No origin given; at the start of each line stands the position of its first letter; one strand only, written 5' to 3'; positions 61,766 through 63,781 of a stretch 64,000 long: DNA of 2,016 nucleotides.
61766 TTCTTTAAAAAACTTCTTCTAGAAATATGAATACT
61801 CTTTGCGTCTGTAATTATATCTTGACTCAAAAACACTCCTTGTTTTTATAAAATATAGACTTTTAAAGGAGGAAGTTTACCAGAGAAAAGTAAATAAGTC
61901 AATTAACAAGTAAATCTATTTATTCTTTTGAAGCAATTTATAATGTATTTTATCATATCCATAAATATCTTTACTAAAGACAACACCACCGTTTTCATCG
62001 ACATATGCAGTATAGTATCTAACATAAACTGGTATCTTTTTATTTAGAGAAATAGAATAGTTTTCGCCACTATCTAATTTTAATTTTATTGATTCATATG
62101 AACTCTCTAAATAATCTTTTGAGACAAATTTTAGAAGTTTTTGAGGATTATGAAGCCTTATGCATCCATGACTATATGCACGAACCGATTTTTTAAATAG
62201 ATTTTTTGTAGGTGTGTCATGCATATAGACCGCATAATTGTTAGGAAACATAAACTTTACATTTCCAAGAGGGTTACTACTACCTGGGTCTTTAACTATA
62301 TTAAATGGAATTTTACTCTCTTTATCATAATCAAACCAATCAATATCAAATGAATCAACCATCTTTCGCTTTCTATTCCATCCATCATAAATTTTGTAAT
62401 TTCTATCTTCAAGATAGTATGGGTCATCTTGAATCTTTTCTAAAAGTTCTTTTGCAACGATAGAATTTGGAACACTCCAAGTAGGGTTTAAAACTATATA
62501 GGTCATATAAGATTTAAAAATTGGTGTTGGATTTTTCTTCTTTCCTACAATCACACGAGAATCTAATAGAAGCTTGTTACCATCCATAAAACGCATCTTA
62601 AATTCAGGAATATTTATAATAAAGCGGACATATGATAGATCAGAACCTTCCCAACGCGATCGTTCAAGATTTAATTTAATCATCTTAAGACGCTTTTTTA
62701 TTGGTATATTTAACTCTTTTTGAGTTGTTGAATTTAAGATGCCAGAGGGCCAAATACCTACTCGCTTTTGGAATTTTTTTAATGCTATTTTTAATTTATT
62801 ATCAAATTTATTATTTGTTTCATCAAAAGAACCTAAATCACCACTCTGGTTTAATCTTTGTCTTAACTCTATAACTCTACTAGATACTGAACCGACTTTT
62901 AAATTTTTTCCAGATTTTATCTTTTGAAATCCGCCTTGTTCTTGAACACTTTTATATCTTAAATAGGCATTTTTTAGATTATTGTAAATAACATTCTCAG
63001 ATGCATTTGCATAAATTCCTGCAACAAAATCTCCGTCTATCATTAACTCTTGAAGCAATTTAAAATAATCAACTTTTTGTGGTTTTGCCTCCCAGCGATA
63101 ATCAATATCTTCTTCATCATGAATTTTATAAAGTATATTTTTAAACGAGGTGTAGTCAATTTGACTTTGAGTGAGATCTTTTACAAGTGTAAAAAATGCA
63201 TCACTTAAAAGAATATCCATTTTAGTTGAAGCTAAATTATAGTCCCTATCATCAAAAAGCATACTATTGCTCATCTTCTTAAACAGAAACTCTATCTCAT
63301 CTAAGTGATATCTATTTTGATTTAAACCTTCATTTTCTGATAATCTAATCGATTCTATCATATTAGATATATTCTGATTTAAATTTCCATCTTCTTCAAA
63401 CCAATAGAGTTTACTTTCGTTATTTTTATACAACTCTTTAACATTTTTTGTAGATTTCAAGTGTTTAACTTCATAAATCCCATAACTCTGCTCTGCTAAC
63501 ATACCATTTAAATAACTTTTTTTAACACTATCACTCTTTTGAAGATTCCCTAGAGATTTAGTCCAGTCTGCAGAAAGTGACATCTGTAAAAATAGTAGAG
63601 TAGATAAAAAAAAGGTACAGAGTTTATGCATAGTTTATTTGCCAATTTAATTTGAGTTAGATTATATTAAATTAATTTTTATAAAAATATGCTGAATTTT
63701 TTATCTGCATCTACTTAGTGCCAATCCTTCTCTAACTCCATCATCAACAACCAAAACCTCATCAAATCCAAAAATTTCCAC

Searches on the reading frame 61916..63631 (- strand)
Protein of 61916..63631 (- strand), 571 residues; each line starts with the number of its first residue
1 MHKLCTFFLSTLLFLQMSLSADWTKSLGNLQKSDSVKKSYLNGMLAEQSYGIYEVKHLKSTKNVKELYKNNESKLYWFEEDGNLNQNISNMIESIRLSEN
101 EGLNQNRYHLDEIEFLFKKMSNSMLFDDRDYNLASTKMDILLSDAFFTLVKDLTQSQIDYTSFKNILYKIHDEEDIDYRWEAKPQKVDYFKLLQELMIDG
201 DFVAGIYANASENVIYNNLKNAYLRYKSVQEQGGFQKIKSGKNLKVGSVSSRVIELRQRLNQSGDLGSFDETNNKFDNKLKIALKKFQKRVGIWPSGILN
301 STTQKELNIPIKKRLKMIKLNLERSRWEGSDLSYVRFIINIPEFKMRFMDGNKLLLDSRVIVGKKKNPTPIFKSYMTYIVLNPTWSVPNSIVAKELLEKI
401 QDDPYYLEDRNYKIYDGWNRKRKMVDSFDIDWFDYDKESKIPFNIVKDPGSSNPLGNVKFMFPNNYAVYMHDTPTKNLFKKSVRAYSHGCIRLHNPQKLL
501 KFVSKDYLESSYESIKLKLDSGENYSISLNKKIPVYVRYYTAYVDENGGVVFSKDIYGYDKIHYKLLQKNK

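Call 83: find_encoding_contigs(protein=window:61916-63631:-, flank=10000, max_places=2)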
Protein window:61916-63631:- (571 aa): 1 contig read that carries it; 1 place shown.
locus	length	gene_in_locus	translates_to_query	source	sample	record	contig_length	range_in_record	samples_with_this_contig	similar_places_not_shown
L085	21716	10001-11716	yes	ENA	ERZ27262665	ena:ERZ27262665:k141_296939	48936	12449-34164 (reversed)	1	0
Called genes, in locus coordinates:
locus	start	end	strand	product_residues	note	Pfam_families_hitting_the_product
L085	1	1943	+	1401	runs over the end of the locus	PF13620:CarboxypepD_reg, PF13715:CarbopepD_reg_2 (faint), PF13620:CarboxypepD_reg (weak)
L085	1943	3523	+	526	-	PF00082:Peptidase_S8, PF01483:P_proprotein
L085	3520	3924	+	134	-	-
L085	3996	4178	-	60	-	-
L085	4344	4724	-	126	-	PF01648:ACPS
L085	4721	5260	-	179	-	PF03748:FliL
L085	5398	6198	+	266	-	PF02405:MlaE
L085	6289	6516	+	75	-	-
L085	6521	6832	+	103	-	PF01910:Thiamine_BP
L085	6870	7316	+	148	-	PF25084:LbH_EIF2B (faint), PF25087:GMPPB_C (faint), PF14602:Hexapep_2 (faint), PF00132:Hexapep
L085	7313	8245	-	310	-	PF04166:PdxA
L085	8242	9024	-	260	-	PF03740:PdxJ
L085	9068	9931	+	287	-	PF02541:Ppx-GppA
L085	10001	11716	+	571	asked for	PF20142:Scaffold, PF01471:PG_binding_1 (weak), PF03734:YkuD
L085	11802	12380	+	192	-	PF05951:Peptidase_M15_2, PF08291:Peptidase_M15_3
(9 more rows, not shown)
